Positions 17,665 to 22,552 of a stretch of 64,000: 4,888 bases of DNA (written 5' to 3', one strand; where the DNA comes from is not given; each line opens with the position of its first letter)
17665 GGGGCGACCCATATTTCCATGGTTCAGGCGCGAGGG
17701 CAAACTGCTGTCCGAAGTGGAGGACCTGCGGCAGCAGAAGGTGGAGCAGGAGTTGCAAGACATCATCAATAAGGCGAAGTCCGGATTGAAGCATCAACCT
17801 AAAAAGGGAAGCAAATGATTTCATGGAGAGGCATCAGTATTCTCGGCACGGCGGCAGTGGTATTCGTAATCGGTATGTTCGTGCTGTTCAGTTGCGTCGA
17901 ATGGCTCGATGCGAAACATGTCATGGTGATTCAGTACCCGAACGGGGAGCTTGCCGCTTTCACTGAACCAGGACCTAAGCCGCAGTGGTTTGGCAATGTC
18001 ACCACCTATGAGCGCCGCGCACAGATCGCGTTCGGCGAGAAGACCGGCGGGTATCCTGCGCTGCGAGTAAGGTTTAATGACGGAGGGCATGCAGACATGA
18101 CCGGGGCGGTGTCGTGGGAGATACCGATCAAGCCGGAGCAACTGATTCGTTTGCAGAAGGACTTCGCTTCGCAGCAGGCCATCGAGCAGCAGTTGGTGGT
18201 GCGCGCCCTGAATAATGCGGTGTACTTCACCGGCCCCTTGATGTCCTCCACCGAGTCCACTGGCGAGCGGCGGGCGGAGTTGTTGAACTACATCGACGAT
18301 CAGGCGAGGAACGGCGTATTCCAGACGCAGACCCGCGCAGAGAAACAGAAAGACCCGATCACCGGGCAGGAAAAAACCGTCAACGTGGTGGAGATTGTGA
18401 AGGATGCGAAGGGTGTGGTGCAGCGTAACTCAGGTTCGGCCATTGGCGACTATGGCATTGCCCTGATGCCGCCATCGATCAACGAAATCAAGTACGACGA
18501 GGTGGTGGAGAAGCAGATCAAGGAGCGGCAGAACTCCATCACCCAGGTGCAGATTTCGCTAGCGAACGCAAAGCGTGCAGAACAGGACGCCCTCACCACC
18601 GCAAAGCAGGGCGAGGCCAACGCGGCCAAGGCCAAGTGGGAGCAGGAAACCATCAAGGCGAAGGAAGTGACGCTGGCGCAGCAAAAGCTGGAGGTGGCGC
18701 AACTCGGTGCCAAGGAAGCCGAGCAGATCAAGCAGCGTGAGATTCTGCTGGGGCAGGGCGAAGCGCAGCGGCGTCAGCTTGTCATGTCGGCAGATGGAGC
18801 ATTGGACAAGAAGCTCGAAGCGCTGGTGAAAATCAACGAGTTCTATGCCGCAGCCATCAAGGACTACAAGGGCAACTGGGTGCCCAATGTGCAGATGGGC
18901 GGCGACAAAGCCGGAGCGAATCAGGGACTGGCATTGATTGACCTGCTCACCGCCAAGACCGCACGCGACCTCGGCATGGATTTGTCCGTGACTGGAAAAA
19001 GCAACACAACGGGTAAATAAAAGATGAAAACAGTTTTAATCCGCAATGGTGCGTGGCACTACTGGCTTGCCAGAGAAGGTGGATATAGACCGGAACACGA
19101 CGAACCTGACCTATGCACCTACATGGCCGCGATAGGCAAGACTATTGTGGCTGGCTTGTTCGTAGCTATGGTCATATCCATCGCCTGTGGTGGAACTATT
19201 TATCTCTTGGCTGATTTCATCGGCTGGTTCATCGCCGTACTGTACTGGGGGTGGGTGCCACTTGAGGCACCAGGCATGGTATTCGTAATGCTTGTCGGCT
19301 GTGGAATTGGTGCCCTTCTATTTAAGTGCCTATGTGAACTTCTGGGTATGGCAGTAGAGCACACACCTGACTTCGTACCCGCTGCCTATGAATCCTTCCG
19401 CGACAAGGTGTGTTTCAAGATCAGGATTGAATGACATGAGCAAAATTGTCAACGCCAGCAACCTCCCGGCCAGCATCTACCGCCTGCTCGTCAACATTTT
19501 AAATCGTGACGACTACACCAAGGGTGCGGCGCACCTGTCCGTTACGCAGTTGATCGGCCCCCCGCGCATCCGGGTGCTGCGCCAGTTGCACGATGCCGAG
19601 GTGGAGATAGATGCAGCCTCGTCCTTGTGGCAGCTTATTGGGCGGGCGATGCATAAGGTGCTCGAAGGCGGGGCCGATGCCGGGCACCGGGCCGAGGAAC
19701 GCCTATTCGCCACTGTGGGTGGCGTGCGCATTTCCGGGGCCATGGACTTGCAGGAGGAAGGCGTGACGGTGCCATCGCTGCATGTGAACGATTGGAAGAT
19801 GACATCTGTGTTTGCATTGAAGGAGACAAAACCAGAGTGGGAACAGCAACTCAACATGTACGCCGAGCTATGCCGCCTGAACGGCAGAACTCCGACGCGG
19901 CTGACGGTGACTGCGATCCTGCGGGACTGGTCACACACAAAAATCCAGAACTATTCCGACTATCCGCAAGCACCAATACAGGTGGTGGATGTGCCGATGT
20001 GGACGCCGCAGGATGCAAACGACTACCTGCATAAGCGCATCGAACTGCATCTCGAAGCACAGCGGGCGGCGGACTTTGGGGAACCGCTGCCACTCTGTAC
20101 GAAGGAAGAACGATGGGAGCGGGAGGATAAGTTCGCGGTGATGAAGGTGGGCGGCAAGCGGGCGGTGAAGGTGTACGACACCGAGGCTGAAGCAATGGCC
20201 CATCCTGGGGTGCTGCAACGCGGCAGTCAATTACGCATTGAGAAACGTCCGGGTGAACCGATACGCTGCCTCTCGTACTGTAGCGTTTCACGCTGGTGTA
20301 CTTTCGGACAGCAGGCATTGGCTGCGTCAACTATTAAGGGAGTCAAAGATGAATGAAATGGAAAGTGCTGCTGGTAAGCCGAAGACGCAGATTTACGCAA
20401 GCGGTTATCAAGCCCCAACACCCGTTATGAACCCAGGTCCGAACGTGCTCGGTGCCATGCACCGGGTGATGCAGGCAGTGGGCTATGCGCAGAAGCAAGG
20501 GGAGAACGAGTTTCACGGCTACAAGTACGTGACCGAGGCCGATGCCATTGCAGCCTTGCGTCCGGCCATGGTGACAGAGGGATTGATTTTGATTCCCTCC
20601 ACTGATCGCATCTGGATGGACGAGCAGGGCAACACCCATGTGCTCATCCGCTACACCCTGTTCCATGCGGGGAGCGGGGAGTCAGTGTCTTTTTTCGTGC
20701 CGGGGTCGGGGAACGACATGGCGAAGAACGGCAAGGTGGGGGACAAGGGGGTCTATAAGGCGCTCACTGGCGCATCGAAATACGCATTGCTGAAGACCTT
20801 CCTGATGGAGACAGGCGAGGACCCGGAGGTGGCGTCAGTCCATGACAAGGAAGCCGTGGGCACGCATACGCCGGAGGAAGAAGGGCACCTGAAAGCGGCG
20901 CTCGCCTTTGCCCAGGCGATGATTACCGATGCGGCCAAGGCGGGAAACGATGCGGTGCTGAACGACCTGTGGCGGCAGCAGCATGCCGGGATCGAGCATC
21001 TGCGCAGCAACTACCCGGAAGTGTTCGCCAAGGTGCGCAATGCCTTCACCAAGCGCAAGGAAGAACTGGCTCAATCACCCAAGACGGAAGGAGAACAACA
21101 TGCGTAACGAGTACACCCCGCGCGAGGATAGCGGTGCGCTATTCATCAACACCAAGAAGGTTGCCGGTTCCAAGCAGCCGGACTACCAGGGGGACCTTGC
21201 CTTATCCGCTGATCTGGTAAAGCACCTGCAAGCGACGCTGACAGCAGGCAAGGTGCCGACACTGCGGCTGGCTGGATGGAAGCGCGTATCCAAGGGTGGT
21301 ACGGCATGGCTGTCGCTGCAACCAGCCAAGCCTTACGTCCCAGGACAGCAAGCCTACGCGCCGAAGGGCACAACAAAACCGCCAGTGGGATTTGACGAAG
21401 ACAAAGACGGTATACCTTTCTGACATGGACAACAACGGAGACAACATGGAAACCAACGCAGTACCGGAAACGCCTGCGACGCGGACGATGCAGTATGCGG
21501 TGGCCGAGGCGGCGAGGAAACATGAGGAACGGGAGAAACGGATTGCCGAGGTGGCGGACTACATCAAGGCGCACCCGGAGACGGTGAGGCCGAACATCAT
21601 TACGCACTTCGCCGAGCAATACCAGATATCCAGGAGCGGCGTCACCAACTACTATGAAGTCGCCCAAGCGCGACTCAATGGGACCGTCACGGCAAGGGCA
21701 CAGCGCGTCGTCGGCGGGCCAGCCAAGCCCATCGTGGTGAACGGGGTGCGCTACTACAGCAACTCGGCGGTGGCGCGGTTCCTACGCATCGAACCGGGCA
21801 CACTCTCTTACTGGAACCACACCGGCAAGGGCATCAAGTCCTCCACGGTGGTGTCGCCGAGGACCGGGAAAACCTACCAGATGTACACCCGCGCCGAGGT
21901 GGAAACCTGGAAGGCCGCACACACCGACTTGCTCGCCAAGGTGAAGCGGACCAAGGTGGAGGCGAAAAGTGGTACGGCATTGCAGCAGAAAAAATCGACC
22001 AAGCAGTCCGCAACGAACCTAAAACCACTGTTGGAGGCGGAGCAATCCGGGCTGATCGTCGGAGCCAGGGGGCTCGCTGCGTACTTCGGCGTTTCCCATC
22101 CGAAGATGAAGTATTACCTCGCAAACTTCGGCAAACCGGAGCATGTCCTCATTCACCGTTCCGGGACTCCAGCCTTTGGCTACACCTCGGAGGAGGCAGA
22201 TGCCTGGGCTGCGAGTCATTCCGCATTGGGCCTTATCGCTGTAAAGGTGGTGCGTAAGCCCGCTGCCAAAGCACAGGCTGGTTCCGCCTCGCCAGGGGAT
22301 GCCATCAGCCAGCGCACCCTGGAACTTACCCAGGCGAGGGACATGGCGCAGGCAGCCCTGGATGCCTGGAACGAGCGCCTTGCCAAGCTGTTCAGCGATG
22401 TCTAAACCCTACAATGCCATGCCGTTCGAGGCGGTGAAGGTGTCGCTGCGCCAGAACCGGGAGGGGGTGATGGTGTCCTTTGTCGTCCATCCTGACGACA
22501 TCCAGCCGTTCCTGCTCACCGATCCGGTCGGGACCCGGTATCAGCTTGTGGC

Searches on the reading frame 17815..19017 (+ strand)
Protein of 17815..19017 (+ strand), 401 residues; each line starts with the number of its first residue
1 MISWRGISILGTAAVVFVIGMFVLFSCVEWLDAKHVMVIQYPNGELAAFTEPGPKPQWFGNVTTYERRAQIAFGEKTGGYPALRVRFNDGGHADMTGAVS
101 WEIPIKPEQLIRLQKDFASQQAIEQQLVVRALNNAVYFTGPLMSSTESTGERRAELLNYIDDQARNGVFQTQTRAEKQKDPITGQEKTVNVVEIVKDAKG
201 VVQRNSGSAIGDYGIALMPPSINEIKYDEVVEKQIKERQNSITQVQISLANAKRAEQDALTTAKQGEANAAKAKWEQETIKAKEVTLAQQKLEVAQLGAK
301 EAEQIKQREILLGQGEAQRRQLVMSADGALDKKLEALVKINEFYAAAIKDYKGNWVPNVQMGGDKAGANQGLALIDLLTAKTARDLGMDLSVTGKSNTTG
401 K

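Call 12: find_encoding_contigs(protein=window:17815-19017:+, flank=10000, max_places=3)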
Protein window:17815-19017:+ (401 aa): 1 contig read that carries it; 1 place shown.
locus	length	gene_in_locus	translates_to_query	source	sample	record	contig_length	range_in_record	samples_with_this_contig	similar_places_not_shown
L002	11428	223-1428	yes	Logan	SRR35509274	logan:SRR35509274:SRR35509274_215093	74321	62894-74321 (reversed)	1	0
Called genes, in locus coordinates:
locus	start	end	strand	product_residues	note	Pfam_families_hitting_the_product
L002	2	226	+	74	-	?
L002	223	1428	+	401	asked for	-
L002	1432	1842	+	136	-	-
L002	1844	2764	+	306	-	PF12705:PDDEXK_1 (weak)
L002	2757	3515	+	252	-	PF04404:ERF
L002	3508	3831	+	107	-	-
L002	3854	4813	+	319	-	-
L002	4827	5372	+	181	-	-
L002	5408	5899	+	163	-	-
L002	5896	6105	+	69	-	-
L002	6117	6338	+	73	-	-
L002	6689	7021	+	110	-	-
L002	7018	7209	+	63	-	-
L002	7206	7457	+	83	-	-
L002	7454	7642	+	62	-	-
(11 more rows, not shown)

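Call 52: search_protein_families(library=pfam, proteins=[window:17815-19017:+], max_evalue=0.1)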
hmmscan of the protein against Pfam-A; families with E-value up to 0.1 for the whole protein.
window:17815-19017:+ (401 aa): 3 families
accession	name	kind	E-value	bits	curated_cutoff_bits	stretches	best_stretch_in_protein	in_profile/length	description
PF01145.31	Band_7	-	4e-05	24.2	23.6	1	33-257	5-174/176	SPFH domain / Band 7 family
PF20608.4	Phage_tube_C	-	0.054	14.3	24.1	0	187-215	34-62/82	Phage tail tube protein C-terminal domain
PF19744.4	DUF6232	-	0.082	13.8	27.4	0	9-52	58-101/117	Family of unknown function (DUF6232)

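Call 53: search_protein_families(library=phrogs, proteins=[window:17815-19017:+], max_evalue=0.01)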
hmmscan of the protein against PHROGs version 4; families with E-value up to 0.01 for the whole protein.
window:17815-19017:+ (401 aa): 2 families
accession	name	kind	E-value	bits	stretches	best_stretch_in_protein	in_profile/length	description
phrog_11908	-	unknown function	5.8e-42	144.9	1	11-370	10-403/430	-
phrog_200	-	other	3.8e-10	40.4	1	9-163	81-236/379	lipoprotein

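Call 54: search_protein_families(library=padloc, proteins=[window:17815-19017:+], max_evalue=0.1)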
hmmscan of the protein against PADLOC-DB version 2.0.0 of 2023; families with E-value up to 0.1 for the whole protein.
window:17815-19017:+ (401 aa): 0 families

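Call 75: search_dna_similar(query=window:17815-19017:+, collection=phages, mode=protein, max_rows=12)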
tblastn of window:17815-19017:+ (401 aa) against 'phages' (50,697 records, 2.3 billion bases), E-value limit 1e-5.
Records with a match: 41; places in all: 41; records where one place covers at least 80% of the query: 33.
Best place of each record, by identity: <60% 41.
By first word of the organism name: Bacteroides 19; Vibrio 13; Aeromonas 2; Sinorhizobium 2; Pseudoalteromonas 2; uncultured 1; Kehishuvirus 1; Pseudomonas 1.
By host as written in the record: Bacteroides intestinalis DSM 108646 17; Vibrio harveyi BAA-1116 4; Vibrio parahaemolyticus ATCC 33844 3; Bacteroides intestinalis APC919/174 2; Vibrio campbellii BB120 2; Vibrio anguillarum PF4 2; Sinorhizobium meliloti 2; Pseudoalteromonas sp. YD6 2; and 7 more.
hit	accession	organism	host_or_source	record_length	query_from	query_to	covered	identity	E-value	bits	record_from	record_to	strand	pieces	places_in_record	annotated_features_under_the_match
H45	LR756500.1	uncultured phage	metagenomic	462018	15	392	94%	45.4%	1e-101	335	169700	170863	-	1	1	record has no annotation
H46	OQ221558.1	Bacteroides phage PhiCrAssBcn23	Bacteroides intestinalis DSM 108646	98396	9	369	90%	33.7%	2e-42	164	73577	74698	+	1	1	SPFH-domain/band7-family protein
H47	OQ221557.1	Bacteroides phage PhiCrAssBcn22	Bacteroides intestinalis DSM 108646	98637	9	369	90%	33.7%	2e-42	164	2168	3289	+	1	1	SPFH-domain/band7-family protein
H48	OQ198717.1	Kehishuvirus sp. 'tikkala'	Bacteroides cellulosilyticus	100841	9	369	90%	33.7%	2e-42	164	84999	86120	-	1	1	SPFH-domain/band7-family protein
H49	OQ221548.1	Bacteroides phage PhiCrAssBcn13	Bacteroides intestinalis DSM 108646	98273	9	369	90%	33.7%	3e-42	164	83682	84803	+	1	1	SPFH-domain/band7-family protein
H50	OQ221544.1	Bacteroides phage PhiCrAssBcn9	Bacteroides intestinalis DSM 108646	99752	9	369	90%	33.7%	3e-42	164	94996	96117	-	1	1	SPFH-domain/band7-family protein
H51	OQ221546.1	Bacteroides phage PhiCrAssBcn11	Bacteroides intestinalis DSM 108646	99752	9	369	90%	33.7%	3e-42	164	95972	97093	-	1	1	SPFH-domain/band7-family protein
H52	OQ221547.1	Bacteroides phage PhiCrAssBcn12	Bacteroides intestinalis DSM 108646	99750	9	369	90%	33.7%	3e-42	164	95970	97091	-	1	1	SPFH-domain/band7-family protein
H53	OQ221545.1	Bacteroides phage PhiCrAssBcn10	Bacteroides intestinalis DSM 108646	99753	9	369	90%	33.7%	3e-42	164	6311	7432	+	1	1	SPFH-domain/band7-family protein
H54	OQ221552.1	Bacteroides phage PhiCrAssBcn17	Bacteroides intestinalis DSM 108646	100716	9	369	90%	33.7%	6e-42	163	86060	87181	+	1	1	SPFH-domain/band7-family protein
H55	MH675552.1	Bacteroides phage crAss001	Bacteroides intestinalis APC919/174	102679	9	369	90%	33.4%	9e-42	162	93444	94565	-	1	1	SPFH-domain/band7-family protein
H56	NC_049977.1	Bacteroides phage crAss001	Bacteroides intestinalis APC919/174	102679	9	369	90%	33.4%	9e-42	162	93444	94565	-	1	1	SPFH-domain/band7-family protein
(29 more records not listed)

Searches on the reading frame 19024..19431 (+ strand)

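Call 52: search_protein_families(library=pfam, proteins=[window:19024-19431:+], max_evalue=0.1)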
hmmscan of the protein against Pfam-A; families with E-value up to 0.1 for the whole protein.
window:19024-19431:+ (136 aa): 1 family
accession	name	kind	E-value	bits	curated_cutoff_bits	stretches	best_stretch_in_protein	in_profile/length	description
PF00689.26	Cation_ATPase_C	-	0.059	13.6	27.3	1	48-98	49-100/175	Cation transporting ATPase, C-terminus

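Call 53: search_protein_families(library=phrogs, proteins=[window:19024-19431:+], max_evalue=0.01)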
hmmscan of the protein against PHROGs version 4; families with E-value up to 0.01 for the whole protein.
window:19024-19431:+ (136 aa): 1 family
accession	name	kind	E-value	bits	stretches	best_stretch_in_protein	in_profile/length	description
phrog_944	-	moron, auxiliary metabolic gene and host takeover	0.002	18.8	1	5-97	86-177/235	membrane protein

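Call 54: search_protein_families(library=padloc, proteins=[window:19024-19431:+], max_evalue=0.1)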
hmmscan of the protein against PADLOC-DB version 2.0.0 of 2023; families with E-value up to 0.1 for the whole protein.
window:19024-19431:+ (136 aa): 0 families

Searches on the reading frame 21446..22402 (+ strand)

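Call 76: search_protein_families(library=pfam, proteins=[window:21446-22402:+], max_evalue=0.05)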
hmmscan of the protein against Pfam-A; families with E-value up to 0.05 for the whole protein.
window:21446-22402:+ (319 aa): 5 families
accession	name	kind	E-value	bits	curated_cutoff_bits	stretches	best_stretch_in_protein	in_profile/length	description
PF13411.12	MerR_1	-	0.0031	18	21.6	0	104-154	1-45/69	MerR HTH family regulatory protein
PF12728.13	HTH_17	-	0.0078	16.9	27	0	103-158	1-49/51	Helix-turn-helix domain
PF01418.23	HTH_6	-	0.0084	16.5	28.3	1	28-67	16-52/77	Helix-turn-helix domain, rpiR family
PF06458.18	MucBP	-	0.011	17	23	0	119-158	3-41/63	MucBP domain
PF09182.16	PuR_N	-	0.03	14.7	24.6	0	29-78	2-49/70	Bacterial purine repressor, N-terminal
